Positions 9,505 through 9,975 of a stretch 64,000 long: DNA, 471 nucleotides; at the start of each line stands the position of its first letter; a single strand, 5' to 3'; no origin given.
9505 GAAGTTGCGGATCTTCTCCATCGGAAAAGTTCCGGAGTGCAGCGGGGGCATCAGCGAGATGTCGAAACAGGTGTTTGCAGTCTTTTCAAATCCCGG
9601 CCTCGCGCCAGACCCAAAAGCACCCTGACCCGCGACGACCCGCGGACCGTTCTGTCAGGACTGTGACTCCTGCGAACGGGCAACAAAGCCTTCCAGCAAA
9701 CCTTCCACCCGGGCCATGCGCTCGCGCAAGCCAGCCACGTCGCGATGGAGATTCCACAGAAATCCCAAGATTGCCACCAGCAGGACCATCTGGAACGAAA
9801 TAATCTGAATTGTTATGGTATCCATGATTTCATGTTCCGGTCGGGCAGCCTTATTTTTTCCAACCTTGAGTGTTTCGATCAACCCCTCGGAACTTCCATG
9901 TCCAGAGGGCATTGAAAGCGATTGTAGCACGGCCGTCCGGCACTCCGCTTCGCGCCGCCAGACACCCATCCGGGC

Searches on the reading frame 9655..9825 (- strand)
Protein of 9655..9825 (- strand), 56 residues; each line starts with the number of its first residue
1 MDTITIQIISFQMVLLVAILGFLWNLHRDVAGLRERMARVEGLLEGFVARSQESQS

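Call 20: search_protein_families(library=pfam, proteins=[window:9655-9825:-], max_evalue=0.1)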
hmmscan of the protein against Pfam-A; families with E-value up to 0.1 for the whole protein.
window:9655-9825:- (56 aa): 0 families

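Call 25: search_protein_families(library=phrogs, proteins=[window:9655-9825:-], max_evalue=0.1)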
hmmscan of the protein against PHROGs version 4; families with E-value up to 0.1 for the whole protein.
window:9655-9825:- (56 aa): 2 families
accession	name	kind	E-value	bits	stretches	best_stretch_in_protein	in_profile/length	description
phrog_35191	-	unknown function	0.011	16.8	1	16-41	13-38/74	-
phrog_21403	-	unknown function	0.087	14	1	3-28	36-62/74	-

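Call 26: search_protein_families(library=padloc, proteins=[window:9655-9825:-], max_evalue=0.1)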
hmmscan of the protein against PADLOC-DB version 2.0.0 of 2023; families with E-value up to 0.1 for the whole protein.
window:9655-9825:- (56 aa): 0 families
